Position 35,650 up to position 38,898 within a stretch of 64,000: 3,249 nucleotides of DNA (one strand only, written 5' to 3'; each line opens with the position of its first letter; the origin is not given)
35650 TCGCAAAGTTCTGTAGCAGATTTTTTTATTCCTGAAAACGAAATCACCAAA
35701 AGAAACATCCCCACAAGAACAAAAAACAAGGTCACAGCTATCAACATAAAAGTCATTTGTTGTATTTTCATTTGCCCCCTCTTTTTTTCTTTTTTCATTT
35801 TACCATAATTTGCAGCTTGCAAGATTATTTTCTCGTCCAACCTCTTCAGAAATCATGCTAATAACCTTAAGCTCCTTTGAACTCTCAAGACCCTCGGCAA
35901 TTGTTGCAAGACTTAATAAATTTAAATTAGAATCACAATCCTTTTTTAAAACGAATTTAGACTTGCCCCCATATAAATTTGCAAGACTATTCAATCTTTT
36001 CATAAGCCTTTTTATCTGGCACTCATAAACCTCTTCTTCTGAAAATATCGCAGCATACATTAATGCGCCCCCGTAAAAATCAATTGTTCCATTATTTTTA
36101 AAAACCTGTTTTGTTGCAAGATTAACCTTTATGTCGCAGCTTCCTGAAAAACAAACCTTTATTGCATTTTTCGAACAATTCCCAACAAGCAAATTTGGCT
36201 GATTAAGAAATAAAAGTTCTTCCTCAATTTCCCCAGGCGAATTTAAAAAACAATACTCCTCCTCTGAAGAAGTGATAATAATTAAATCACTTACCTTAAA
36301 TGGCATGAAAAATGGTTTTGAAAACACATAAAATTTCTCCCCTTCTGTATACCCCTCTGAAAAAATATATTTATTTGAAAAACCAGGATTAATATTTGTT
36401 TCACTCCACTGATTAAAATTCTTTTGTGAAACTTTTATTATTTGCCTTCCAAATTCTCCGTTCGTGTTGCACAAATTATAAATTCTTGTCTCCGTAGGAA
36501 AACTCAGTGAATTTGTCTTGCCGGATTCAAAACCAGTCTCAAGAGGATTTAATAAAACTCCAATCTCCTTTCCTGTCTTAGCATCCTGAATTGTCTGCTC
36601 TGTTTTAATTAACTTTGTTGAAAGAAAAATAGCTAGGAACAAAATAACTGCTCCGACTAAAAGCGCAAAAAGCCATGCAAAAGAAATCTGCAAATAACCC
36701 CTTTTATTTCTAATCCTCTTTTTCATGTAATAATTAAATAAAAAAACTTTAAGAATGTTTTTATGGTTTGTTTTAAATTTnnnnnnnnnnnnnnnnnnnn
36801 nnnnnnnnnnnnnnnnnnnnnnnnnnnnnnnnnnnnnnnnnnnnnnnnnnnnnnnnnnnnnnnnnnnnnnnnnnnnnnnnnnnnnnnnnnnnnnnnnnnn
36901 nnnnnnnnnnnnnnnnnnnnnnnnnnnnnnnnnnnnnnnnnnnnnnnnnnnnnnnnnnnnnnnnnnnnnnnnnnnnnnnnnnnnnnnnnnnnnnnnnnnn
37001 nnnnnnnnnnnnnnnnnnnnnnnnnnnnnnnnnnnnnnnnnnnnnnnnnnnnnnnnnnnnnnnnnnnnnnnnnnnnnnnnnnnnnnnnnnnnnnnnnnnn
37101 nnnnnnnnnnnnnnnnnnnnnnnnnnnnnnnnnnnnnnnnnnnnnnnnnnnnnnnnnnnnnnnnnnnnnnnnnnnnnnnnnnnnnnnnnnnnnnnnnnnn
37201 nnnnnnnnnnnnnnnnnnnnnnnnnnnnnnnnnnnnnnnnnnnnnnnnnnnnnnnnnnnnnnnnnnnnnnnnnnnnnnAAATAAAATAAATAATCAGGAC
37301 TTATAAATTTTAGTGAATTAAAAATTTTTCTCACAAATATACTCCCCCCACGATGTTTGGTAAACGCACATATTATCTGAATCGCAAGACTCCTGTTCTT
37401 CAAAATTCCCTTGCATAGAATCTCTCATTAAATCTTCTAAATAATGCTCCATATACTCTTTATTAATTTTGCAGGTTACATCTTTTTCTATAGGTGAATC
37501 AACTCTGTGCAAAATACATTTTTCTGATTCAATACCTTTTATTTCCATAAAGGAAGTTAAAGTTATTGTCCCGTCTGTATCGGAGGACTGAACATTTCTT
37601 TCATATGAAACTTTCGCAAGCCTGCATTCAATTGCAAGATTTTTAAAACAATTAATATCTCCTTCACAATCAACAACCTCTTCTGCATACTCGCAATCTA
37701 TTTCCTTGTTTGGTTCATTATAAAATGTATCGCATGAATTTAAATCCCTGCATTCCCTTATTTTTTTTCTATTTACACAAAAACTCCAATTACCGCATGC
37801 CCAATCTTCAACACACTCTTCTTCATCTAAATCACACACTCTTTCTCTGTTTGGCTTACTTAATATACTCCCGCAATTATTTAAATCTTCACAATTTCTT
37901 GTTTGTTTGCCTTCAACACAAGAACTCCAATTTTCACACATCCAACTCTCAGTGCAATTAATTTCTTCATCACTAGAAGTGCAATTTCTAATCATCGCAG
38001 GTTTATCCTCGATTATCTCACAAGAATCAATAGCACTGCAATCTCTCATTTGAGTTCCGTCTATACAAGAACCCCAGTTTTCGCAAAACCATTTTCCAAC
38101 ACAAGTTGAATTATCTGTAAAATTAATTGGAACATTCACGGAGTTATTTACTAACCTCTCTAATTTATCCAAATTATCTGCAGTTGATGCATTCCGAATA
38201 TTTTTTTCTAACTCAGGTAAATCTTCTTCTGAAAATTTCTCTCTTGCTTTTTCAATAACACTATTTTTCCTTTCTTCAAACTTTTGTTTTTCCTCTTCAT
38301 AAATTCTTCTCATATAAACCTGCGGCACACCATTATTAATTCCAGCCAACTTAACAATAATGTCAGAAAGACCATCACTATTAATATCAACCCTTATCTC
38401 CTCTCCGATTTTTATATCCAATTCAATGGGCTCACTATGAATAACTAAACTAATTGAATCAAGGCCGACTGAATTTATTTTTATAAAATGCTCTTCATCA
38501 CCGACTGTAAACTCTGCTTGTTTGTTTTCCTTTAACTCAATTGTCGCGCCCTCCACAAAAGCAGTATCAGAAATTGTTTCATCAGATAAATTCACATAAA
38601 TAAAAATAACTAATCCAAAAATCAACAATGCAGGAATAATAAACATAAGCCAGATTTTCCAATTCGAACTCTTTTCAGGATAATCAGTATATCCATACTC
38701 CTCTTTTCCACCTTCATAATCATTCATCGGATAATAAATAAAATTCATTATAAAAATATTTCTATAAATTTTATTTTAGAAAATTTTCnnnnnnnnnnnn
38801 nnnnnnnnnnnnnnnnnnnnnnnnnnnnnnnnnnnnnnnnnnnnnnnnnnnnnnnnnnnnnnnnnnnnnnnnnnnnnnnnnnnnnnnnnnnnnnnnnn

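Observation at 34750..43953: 9-kb minus-strand cluster of type-IV-pilin-like proteins with Cys-rich secreted proteins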

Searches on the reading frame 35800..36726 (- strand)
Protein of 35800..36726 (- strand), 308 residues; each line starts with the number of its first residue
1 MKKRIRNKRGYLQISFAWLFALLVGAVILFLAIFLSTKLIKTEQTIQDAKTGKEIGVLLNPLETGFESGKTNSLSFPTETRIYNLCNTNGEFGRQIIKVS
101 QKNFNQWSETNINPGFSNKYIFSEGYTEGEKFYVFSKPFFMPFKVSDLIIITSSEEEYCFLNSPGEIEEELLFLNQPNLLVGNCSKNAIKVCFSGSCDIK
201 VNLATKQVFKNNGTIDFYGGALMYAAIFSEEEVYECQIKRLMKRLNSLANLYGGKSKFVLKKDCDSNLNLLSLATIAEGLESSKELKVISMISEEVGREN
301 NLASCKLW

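Call 7: search_protein_families(library=pfam, proteins=[window:35800-36726:-], max_evalue=1)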
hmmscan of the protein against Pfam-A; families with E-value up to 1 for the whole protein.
window:35800-36726:- (308 aa): 0 families

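Call 8: search_protein_families(library=ncbifam, proteins=[window:35800-36726:-], max_evalue=1)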
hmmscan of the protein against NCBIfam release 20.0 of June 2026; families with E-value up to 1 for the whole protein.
window:35800-36726:- (308 aa): 0 families

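Call 54: find_homologous_proteins(query=window:35800-36723:-, max_evalue=0.001)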
Query window:35800-36723:- (307 aa): 1105 proteins with E <= 0.001 among 2354 candidates; the best 120 are listed.
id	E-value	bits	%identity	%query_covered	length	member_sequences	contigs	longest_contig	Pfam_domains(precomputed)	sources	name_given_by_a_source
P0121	4.4e-191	652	100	97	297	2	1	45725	-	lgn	-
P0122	6.3e-131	454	67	100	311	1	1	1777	-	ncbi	-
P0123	6.4e-131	454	67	98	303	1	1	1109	-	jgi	-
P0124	1.6e-125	436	64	98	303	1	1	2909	-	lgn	-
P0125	4.8e-123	428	65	98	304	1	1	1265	-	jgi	-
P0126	4.9e-123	428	65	98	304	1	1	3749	-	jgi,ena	-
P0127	2.1e-120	420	62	98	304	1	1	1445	-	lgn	-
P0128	2.7e-119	416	63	98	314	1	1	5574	-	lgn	-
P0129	9.5e-119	414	63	98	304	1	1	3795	-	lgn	-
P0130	6.8e-118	411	63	98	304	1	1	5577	-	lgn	-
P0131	2.3e-117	410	63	98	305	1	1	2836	-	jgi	jgi:hypothetical protein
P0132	3.0e-117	409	62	98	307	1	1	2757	-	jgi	-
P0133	1.5e-116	407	62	99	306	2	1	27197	-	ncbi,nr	ncbi:hypothetical protein KAR52_00790 [Candidatus Pacearchaeota archaeon]|nr:hypothetical protein [C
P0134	1.7e-116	407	60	98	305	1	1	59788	-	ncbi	ncbi:MAG: hypothetical protein ABH811_02750 [archaeon]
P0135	1.7e-116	407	64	99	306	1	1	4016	-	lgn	-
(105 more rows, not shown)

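Call 64: predict_structure(alignment_id=A8)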
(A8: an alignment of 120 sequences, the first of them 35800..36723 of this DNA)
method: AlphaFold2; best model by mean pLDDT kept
length: 307 residues; sequences in the alignment: 120
mean_pLDDT: 87.7   pTM: 0.81
mean pLDDT of the five models: 87.7, 87.4, 86.5, 86.3, 85.6
residues with pLDDT >= 90: 191; 70-90: 84; 50-70: 24; < 50: 8
segments of 3 or more residues with pLDDT < 50: 60-66
pLDDT, mean of each block of 10 residues (from residue 1): 55 81 94 80 71 66 53 89 93 91 84 86 93 92 93 96 94 92 94 95 96 95 97 97 96 90 84 94 95 93 89
secondary structure, 60 per line:
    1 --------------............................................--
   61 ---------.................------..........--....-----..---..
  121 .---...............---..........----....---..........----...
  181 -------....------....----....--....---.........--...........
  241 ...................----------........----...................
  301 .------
elements in order: H15-58 E70-86 E93-102 E105-108 E119-121 E125-139 E143-152 E157-160 H164-173 E178-180 E188-191 E198-201 E206-209 E212-215 H219-227 H230-259 H270-277 H282-301

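Call 69: search_solved_structures(query=A8, max_evalue=10)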
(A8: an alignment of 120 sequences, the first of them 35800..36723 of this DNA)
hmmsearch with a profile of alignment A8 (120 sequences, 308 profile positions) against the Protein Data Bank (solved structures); distinct sequences matched with E-value up to 10: 1.
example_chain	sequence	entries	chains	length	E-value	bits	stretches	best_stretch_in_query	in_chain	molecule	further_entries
4rdr_A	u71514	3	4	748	1.3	11.2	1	41-119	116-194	ZnuD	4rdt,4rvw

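Call 76: fold_search(model_id=the predicted structure, library=pdb)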
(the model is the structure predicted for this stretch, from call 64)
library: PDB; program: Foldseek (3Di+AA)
matches with E <= 10: 459; with E <= 0.001: 0
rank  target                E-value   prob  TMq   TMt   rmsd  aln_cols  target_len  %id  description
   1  3huf_A                2.2e-01  0.09  0.11  0.11  16.3       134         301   13  Structure of the S. pombe Nbs1-Ctp1 complex (released 2009-10-13)
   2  9d16_B                3.1e-01  0.03  0.10  0.11  18.1       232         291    9  Tt Pah2 D155N calcium (released 2025-11-12)
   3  9ee7                  3.5e-01  0.10  0.12  0.12  15.0       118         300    6  Folded domains of Xrs2 from S.cerevisiae (released 2025-09-10)
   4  3huf_C                4.2e-01  0.10  0.12  0.12  15.9       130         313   12  Structure of the S. pombe Nbs1-Ctp1 complex (released 2009-10-13)
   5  3i0n_A                4.4e-01  0.09  0.13  0.12  16.2       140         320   11  Structure of the S. pombe Nbs1 FHA/BRCT-repeat domain (released 2009-10-13)
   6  8vqf_C                4.7e-01  0.02  0.10  0.17  15.0       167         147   12  X-ray crystal structure of natural Can f 1 in complex with human IgE 1J11 Fab (released 2025-01-22)
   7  3huf_B                5.6e-01  0.08  0.12  0.11  16.2       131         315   13  Structure of the S. pombe Nbs1-Ctp1 complex (released 2009-10-13)
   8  3b8y_B                5.6e-01  0.01  0.07  0.07  16.1       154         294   10  Crystal Structure of Pectate Lyase PelI from Erwinia chrysanthemi in complex with tetragalacturonic acid (released 2008-04-29)
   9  3i0m                  5.9e-01  0.08  0.12  0.12  16.1       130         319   11  Structure of the S. pombe Nbs1 FHA/BRCT-repeat domain (released 2009-10-13)
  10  8epu                  7.5e-01  0.03  0.11  0.19  11.6       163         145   15  1.6 A crystal structure of the lipocalin dog allergen Can f 1 with the C118S mutation (released 2023-04-05)
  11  9npi_A                9.5e-01  0.01  0.07  0.13  14.8        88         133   12  X-ray crystal structure of recombinant Can f 1 in complex with human IgE 12F3 Fab (released 2025-08-27)
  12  3bx8_E                1.1e+00  0.04  0.13  0.21  11.0       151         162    8  Engineered Human Lipocalin 2 (LCN2), apo-form (released 2009-01-20)
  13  2djs_MODEL_1_A        1.1e+00  0.20  0.12  0.30   5.8        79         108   10  Solution structures of the fn3 domain of human ephrin type-B receptor 1 (released 2006-10-05)
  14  2dud_B                1.1e+00  0.05  0.10  0.24   9.8       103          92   10  Crystal structure of human mitochondrial single-stranded DNA-binding protein(hmtSSB) (released 2007-01-21)
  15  8vqg_C                1.2e+00  0.04  0.13  0.25  11.4       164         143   17  X-ray crystal structure of Can f 1 (released 2025-01-22)
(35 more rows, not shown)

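Call 84: search_protein_representatives(alignment_id=A8)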
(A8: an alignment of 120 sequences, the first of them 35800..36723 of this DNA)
Query: 120 sequences, 308 profile positions. Proteins with E-value up to 0.001 (for the whole library): 1636; up to 1e-10: 740; up to 1e-30: 416. The best 150 are listed.
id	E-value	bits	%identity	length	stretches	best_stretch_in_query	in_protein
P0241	1.7e-125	434.6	-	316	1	3-302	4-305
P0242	5.5e-118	409.9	-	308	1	2-308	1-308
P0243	1.1e-116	405.6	-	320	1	2-308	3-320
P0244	1.7e-116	405.0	-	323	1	3-308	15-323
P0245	2.9e-115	401.0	-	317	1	2-308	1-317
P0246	6.1e-112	390.1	-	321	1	2-308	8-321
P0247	1.1e-111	389.2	-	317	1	4-308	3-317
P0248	1.6e-111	388.7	-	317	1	4-308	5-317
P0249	4.1e-111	387.3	-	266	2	4-185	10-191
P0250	1.9e-110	385.2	-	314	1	2-308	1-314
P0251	4.0e-110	384.1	-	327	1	2-308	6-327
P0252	6.1e-110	383.5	-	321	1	5-308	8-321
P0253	2.3e-109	381.6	-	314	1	2-308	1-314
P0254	2.6e-109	381.4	-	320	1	3-308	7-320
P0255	2.7e-109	381.4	-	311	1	4-308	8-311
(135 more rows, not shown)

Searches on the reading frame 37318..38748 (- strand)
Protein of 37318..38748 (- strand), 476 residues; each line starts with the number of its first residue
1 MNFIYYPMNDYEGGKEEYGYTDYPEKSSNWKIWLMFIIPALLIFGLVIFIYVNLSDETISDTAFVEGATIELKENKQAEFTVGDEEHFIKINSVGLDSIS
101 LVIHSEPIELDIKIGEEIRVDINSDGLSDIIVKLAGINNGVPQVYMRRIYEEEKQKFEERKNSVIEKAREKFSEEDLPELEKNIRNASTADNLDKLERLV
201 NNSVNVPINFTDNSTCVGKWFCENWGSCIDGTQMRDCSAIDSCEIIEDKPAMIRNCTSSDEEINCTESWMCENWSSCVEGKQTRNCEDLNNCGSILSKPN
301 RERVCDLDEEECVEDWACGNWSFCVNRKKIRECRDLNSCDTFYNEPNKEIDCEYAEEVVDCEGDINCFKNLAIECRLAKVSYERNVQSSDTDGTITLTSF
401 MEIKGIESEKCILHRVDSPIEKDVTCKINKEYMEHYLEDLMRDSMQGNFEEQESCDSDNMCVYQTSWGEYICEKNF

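Call 7: search_protein_families(library=pfam, proteins=[window:37318-38748:-], max_evalue=1)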
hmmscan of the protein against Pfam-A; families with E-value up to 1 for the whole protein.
window:37318-38748:- (476 aa): 0 families

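Call 8: search_protein_families(library=ncbifam, proteins=[window:37318-38748:-], max_evalue=1)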
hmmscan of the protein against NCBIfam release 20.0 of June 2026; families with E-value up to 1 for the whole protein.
window:37318-38748:- (476 aa): 1 family
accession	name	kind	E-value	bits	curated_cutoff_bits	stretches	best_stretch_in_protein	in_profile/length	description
NF047539.1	XAC2610_fam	domain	0.062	13.8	35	1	120-161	4-44/89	XAC2610-related protein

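Call 87: find_homologous_proteins(query=window:37318-38748:-, max_evalue=0.001)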
Query window:37318-38748:- (476 aa): 3 proteins with E <= 0.001 among 4845 candidates.
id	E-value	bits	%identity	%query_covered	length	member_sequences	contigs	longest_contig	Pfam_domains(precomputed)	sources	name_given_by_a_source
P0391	0.0e+0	1073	100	99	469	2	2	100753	-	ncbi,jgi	ncbi:MAG: hypothetical protein PVJ67_01380 [Candidatus Pacearchaeota archaeon]|jgi:hypothetical prot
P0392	5.9e-145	502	65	73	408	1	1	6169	-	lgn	-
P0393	3.4e-47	180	36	50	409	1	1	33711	-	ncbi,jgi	-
